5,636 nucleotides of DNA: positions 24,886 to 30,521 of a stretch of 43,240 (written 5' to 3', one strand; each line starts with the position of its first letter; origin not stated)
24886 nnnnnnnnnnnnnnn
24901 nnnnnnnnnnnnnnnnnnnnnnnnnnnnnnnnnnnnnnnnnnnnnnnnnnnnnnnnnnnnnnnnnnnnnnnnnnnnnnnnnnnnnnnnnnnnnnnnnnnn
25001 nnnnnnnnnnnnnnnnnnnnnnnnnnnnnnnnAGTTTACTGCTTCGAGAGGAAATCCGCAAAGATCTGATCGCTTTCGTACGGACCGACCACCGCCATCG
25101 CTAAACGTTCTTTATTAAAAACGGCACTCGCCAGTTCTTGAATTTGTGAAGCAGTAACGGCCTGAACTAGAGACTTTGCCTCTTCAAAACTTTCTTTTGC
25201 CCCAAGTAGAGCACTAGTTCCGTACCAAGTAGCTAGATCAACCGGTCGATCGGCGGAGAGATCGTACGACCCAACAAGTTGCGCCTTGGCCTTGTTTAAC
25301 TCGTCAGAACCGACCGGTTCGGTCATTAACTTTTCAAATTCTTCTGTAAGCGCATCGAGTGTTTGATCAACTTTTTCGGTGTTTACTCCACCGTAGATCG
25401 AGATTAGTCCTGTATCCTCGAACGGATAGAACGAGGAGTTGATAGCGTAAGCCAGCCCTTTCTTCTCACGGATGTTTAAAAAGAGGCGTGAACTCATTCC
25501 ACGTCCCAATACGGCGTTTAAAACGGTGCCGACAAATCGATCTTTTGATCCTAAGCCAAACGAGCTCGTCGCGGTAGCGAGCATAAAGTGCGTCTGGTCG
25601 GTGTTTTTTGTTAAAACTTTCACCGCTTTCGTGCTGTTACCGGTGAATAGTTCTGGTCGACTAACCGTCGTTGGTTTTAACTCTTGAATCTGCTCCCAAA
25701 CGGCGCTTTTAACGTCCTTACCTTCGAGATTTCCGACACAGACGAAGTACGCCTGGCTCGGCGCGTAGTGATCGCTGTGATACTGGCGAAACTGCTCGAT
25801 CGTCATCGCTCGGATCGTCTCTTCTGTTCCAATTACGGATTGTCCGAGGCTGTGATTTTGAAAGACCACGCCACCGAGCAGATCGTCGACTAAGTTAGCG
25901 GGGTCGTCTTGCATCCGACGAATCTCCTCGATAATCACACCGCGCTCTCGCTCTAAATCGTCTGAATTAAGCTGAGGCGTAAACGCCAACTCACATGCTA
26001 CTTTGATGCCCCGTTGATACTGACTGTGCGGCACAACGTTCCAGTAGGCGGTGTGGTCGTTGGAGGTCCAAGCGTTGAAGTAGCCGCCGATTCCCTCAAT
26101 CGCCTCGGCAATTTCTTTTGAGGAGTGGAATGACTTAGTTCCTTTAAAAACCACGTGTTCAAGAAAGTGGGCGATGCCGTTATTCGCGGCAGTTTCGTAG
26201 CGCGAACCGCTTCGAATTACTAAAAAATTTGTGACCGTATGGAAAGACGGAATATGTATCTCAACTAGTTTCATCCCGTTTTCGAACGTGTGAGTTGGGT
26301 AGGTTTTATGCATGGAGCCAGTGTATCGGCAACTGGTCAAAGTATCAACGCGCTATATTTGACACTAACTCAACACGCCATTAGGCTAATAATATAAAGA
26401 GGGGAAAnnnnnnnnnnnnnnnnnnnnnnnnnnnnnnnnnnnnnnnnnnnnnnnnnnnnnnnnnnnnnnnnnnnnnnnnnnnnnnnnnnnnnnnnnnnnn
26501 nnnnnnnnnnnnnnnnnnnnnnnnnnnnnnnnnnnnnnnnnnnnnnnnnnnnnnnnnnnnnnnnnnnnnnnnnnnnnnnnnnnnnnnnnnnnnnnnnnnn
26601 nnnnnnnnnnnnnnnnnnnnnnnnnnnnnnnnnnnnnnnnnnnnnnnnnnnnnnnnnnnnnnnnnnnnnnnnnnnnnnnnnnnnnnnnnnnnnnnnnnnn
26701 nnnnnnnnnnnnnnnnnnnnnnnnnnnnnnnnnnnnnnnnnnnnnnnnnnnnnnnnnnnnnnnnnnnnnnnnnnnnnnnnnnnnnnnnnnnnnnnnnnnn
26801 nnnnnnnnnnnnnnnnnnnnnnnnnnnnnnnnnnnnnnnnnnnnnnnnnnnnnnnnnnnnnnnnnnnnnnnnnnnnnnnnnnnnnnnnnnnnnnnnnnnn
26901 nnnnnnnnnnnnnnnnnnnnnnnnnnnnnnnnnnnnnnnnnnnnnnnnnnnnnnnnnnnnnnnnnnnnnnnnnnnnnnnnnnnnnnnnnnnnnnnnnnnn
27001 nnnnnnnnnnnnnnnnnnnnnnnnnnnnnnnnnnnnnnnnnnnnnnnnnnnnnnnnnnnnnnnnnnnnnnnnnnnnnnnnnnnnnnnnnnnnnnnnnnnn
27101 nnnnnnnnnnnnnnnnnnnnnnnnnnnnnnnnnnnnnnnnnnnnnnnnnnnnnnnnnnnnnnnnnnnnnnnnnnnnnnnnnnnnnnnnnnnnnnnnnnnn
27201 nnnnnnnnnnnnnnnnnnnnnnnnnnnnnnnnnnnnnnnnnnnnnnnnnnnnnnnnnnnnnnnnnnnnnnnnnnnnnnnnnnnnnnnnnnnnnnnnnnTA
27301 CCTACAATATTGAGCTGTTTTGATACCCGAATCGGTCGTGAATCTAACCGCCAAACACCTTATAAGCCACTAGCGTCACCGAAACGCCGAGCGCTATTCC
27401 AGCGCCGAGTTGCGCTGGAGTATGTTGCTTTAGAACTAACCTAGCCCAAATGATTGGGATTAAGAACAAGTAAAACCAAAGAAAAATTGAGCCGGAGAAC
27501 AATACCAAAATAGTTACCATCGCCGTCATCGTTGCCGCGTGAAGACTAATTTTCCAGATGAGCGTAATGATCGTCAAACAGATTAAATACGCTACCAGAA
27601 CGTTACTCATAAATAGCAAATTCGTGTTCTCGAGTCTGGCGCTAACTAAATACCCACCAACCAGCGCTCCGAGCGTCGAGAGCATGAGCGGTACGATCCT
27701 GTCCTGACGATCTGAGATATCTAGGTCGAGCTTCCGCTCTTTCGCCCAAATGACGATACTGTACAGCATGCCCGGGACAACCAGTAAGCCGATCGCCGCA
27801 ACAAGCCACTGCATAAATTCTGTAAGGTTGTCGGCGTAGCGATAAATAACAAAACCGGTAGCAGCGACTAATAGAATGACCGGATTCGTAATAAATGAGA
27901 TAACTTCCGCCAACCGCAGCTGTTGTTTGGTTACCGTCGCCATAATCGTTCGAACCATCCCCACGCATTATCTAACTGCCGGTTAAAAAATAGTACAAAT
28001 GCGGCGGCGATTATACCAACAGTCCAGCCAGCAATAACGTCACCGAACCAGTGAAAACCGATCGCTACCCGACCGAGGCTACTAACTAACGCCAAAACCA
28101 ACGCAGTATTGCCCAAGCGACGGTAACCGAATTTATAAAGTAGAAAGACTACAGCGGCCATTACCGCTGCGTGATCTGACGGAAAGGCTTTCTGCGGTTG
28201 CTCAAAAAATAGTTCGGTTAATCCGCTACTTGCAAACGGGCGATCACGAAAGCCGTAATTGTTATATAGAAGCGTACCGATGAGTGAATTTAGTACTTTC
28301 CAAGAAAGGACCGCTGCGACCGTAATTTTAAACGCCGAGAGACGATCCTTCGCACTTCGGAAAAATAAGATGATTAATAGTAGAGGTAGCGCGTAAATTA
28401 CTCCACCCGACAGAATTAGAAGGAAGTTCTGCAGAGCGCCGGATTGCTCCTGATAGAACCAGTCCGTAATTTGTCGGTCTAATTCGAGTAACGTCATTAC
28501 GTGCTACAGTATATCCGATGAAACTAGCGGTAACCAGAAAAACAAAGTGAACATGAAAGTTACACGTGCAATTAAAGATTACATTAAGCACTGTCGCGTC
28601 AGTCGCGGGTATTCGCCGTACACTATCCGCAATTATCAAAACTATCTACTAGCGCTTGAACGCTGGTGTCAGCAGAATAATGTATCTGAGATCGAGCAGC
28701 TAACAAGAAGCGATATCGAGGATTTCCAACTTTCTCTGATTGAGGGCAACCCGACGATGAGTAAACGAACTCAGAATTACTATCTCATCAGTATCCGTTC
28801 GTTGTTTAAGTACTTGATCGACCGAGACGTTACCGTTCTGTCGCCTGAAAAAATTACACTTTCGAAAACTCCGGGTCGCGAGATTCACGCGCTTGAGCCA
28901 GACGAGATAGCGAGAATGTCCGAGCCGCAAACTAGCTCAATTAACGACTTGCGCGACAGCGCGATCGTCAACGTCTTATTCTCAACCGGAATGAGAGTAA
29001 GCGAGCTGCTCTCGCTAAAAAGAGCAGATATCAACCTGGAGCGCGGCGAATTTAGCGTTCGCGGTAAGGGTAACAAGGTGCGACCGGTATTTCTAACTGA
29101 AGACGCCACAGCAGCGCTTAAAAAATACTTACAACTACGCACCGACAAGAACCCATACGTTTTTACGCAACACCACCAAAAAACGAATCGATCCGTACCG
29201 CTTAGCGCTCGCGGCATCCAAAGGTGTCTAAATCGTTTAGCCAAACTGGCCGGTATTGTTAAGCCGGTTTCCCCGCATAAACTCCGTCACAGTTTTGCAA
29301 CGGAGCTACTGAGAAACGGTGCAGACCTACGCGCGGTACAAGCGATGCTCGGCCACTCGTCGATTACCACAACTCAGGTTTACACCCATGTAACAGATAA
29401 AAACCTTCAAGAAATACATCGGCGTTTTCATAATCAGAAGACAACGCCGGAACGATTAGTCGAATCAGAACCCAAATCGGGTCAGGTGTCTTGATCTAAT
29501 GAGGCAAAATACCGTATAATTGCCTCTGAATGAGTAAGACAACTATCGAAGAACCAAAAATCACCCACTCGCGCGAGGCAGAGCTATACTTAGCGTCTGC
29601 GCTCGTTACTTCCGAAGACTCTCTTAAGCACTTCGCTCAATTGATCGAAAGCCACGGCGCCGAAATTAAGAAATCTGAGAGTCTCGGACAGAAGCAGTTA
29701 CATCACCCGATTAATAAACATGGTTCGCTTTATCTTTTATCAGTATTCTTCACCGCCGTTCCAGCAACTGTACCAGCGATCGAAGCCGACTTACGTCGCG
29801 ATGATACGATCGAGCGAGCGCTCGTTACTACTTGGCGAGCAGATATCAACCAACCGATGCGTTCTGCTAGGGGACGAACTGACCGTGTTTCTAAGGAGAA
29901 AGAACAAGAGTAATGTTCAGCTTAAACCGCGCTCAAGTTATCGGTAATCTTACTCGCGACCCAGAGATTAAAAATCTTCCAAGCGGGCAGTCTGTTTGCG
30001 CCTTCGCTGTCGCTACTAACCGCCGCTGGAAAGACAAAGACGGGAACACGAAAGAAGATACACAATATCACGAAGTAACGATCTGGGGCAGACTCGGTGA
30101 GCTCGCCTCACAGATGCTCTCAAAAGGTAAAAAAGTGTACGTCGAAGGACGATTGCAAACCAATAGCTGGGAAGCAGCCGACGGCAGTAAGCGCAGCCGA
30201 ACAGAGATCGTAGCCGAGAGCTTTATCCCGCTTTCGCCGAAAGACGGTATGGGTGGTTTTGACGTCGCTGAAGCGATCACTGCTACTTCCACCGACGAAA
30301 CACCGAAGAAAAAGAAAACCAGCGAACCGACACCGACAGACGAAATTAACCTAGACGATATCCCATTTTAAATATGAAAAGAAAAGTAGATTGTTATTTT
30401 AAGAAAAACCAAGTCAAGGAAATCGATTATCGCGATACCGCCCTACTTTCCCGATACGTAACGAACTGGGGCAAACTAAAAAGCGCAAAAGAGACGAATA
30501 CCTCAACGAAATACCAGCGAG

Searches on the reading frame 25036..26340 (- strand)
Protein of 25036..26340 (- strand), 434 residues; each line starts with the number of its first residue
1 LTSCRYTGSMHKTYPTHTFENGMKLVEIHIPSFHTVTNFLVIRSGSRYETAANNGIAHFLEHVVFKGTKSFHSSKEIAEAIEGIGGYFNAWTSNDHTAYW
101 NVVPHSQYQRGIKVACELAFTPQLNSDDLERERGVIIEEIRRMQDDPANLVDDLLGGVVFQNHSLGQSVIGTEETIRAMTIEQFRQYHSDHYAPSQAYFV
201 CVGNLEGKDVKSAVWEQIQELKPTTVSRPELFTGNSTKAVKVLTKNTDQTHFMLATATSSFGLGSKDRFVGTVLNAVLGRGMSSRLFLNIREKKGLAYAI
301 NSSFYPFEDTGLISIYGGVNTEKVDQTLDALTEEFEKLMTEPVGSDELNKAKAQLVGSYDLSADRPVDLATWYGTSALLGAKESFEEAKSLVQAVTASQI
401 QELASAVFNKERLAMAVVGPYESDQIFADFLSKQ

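Call 26: search_protein_families(library=pfam, max_evalue=0.001, proteins=[window:25036-26340:-])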
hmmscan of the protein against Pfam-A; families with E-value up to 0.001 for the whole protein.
window:25036-26340:- (434 aa): 2 families
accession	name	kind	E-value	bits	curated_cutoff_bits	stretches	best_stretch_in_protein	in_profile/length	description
PF05193.26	Peptidase_M16_C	-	5.7e-37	127.8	23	1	179-355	2-181/181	Peptidase M16 inactive domain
PF00675.25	Peptidase_M16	-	1.5e-30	106.5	22.3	1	28-172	5-148/149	Insulinase (Peptidase family M16)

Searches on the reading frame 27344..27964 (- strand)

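Call 65: search_protein_families(library=pfam, max_evalue=0.001, proteins=[window:27344-27964:-])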
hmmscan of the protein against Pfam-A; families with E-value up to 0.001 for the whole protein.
window:27344-27964:- (206 aa): 1 family
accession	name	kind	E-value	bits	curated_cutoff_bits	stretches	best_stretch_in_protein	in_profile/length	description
PF01569.27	PAP2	-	5.5e-05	23.4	27.2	1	140-204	53-125/130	PAP2 superfamily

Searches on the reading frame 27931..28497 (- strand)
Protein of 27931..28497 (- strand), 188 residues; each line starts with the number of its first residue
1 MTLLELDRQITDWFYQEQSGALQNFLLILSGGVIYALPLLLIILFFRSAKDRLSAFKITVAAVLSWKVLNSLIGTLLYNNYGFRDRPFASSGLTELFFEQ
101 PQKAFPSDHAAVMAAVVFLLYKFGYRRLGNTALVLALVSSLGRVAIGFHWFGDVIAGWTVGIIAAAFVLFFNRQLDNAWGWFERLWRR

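Call 65: search_protein_families(library=pfam, max_evalue=0.001, proteins=[window:27931-28497:-])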
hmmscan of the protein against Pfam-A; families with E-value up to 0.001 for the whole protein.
window:27931-28497:- (188 aa): 2 families
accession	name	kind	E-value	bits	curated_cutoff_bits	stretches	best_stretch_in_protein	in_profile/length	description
PF01569.27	PAP2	-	5.2e-16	59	27.2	1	70-171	12-124/130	PAP2 superfamily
PF14378.12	PAP2_3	-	4.1e-08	33.7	27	1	35-166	41-189/190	PAP2 superfamily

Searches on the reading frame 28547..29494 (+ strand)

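Call 65: search_protein_families(library=pfam, max_evalue=0.001, proteins=[window:28547-29494:+])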
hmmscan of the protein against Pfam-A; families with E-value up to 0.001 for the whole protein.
window:28547-29494:+ (315 aa): 5 families
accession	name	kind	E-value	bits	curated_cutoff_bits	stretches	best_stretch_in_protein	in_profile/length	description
PF00589.27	Phage_integrase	-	3.7e-46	157.5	27.1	1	116-285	3-171/172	Phage integrase family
PF02899.23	Phage_int_SAM_1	-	1.4e-15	57.8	22.3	1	9-93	1-82/83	Phage integrase, N-terminal SAM-like domain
PF13495.12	Phage_int_SAM_4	-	4.6e-11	43.4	27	1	13-95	6-83/85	Phage integrase, N-terminal SAM-like domain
PF11917.13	DUF3435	-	3.8e-06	26.5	25.8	1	201-298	150-255/418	Protein of unknown function (DUF3435)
PF13102.12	Phage_int_SAM_5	-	9.1e-06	26.4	22.3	1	8-100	5-92/98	Phage integrase SAM-like domain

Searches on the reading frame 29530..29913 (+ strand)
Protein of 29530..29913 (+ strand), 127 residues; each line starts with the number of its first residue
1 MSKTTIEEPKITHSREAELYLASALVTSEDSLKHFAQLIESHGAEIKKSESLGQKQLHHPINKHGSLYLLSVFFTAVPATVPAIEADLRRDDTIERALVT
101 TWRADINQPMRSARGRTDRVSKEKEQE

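Call 65: search_protein_families(library=pfam, max_evalue=0.001, proteins=[window:29530-29913:+])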
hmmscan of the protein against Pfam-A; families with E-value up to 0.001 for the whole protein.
window:29530-29913:+ (127 aa): 1 family
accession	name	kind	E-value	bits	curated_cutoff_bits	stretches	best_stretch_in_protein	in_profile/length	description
PF01250.22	Ribosomal_S6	-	4e-11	43.4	27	1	29-100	18-89/90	Ribosomal protein S6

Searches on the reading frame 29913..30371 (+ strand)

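Call 65: search_protein_families(library=pfam, max_evalue=0.001, proteins=[window:29913-30371:+])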
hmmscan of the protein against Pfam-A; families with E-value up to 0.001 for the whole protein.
window:29913-30371:+ (152 aa): 1 family
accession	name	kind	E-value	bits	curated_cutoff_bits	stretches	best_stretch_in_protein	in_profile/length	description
PF00436.31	SSB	-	1.1e-36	125.5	26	1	4-104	1-101/104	Single-strand binding protein family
